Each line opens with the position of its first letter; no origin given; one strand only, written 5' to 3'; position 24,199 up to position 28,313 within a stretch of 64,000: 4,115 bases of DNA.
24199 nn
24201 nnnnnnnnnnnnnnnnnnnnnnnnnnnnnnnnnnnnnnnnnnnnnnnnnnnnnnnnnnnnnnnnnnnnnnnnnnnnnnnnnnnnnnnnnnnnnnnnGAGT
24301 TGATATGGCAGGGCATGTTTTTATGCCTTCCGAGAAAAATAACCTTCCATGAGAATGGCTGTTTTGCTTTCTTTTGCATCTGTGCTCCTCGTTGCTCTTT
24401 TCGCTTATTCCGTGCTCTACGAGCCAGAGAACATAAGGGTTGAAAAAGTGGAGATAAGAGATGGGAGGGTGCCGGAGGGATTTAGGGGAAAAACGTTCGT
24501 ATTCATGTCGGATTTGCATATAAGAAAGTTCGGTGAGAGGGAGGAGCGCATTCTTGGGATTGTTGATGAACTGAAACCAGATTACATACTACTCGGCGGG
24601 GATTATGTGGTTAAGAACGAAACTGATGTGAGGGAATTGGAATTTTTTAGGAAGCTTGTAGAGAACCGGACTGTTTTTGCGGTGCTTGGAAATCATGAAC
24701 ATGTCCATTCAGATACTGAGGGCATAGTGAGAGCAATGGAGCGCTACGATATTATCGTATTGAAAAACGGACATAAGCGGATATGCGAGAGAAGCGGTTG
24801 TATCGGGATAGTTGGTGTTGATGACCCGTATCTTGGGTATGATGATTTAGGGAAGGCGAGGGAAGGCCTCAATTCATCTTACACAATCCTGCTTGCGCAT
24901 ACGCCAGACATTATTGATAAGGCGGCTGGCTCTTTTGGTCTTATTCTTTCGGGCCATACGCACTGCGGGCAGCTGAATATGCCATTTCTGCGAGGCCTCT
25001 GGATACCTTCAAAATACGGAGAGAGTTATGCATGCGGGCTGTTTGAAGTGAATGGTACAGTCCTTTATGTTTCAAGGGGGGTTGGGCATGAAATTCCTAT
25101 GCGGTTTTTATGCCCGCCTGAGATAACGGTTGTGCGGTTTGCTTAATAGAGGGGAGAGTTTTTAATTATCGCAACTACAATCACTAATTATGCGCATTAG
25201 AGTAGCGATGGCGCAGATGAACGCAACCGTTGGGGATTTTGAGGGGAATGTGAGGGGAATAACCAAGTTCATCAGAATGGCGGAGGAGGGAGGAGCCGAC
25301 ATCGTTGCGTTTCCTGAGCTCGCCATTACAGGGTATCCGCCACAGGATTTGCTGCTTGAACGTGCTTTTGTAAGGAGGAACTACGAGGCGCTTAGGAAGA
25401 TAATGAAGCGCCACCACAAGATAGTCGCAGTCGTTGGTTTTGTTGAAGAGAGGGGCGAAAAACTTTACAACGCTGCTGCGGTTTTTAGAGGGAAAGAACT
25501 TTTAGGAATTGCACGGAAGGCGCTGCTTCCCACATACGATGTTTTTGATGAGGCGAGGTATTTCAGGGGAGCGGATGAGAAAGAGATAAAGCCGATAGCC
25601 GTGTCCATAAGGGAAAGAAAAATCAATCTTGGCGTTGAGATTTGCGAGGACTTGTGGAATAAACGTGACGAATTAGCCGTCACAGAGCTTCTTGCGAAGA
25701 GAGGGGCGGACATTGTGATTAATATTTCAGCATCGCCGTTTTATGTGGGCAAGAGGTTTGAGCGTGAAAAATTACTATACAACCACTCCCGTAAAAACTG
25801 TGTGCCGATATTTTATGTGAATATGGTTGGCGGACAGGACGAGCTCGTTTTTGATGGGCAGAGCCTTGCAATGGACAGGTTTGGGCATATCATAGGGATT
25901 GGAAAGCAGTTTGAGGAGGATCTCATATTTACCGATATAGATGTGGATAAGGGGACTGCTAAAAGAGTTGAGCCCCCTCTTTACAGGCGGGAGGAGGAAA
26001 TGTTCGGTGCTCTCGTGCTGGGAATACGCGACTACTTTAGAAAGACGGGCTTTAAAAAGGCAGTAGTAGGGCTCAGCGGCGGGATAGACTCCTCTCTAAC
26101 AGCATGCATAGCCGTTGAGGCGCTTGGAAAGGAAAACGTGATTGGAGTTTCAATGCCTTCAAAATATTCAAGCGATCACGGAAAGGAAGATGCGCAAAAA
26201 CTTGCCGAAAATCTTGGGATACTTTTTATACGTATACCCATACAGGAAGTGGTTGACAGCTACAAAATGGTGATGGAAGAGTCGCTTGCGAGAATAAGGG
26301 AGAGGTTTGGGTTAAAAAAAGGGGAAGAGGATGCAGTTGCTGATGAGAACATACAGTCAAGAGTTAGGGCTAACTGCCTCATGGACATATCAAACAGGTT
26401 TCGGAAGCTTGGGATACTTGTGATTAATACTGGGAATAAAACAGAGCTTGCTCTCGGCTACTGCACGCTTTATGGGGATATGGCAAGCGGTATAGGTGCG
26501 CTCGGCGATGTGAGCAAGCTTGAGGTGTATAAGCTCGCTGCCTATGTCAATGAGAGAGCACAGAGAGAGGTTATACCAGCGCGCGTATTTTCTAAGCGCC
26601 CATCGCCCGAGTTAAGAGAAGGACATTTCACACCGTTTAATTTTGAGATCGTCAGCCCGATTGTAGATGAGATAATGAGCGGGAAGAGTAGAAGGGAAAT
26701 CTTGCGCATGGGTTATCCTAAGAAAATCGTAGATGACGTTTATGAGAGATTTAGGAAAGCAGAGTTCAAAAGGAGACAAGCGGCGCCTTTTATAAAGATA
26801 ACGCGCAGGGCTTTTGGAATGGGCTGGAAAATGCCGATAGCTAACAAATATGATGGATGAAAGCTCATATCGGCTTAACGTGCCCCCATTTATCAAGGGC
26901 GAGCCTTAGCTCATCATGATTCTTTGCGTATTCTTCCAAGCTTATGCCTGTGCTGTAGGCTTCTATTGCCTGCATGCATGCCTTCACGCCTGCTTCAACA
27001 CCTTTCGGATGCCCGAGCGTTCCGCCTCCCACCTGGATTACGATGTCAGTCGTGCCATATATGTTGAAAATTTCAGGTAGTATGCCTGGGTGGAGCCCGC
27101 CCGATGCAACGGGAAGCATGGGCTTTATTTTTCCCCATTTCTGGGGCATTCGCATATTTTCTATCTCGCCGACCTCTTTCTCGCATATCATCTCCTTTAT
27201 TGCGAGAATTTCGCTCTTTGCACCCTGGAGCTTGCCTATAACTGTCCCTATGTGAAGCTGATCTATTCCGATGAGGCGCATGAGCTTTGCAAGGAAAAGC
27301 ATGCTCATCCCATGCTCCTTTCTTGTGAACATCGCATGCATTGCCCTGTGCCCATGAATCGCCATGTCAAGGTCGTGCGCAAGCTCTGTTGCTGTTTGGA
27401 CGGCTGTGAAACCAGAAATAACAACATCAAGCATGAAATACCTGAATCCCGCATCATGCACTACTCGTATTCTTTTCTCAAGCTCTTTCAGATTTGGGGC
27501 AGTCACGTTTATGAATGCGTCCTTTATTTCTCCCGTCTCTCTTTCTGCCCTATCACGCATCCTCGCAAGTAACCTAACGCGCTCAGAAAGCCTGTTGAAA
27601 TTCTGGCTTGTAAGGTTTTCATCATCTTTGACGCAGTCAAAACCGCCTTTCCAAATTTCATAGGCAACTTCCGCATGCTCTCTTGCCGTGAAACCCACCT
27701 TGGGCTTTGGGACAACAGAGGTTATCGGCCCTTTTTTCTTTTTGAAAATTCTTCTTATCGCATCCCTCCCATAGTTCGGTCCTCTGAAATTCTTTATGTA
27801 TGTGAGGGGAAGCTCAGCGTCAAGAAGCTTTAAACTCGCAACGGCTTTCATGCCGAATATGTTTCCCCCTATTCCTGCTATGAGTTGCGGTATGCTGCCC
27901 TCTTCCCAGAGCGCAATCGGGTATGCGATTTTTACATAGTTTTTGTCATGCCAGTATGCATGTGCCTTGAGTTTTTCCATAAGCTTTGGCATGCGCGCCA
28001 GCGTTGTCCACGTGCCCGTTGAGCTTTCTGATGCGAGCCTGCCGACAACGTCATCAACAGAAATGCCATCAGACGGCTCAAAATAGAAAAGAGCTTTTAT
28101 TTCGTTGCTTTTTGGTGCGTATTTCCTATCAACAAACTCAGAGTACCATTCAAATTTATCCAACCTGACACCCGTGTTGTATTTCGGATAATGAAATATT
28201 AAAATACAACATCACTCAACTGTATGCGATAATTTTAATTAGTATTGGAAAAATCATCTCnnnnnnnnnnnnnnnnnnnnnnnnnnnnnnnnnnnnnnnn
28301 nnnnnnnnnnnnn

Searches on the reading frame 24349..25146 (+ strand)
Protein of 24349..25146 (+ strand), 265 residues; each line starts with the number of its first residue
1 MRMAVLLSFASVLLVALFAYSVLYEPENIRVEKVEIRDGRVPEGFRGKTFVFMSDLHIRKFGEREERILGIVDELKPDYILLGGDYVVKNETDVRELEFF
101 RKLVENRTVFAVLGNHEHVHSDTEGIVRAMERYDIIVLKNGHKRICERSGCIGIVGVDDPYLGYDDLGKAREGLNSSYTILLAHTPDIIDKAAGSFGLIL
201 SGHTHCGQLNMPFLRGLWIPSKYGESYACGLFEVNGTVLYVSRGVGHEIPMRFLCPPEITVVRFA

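Call 52: search_protein_families(library=pfam, proteins=[window:24349-25146:+], max_evalue=0.0001)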
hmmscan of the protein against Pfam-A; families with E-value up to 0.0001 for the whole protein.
window:24349-25146:+ (265 aa): 1 family
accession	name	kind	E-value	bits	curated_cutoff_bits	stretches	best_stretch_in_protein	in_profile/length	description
PF00149.33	Metallophos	-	4.9e-13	50.4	21.5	1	49-206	2-190/191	Calcineurin-like phosphoesterase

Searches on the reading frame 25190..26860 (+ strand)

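Call 56: search_protein_families(library=pfam, proteins=[window:25190-26860:+], max_evalue=0.0001)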
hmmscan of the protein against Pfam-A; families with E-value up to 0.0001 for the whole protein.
window:25190-26860:+ (556 aa): 2 families
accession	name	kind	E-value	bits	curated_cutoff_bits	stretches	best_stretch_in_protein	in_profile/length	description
PF02540.23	NAD_synthase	-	3.7e-62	210.1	21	1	274-531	4-242/242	NAD synthase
PF00795.27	CN_hydrolase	-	2.6e-30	106.1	23.2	1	4-254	1-250/256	Carbon-nitrogen hydrolase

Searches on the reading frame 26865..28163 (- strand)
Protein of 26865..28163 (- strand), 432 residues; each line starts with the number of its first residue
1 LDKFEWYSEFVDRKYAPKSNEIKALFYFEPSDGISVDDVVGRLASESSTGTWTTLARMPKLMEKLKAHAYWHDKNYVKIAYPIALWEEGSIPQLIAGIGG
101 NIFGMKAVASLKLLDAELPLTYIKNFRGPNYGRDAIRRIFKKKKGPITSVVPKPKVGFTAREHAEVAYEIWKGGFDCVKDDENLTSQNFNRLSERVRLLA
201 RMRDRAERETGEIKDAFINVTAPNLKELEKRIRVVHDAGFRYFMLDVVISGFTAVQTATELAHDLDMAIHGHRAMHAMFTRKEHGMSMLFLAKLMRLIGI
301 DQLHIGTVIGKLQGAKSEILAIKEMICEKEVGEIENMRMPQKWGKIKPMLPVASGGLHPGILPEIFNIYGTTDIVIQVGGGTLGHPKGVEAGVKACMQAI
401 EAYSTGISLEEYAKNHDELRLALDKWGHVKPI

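Call 32: search_protein_families(library=pfam, proteins=[window:26865-28163:-], max_evalue=0.00001)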
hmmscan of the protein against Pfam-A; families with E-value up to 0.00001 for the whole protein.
window:26865-28163:- (432 aa): 2 families
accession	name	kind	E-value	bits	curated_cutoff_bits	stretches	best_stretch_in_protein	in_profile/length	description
PF00016.26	RuBisCO_large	-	2.2e-82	277.1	30.1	1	137-426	6-299/299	Ribulose bisphosphate carboxylase large chain, catalytic domain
PF02788.21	RuBisCO_large_N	-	7.6e-35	120.2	20.7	1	9-122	1-120/120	Ribulose bisphosphate carboxylase large chain, N-terminal domain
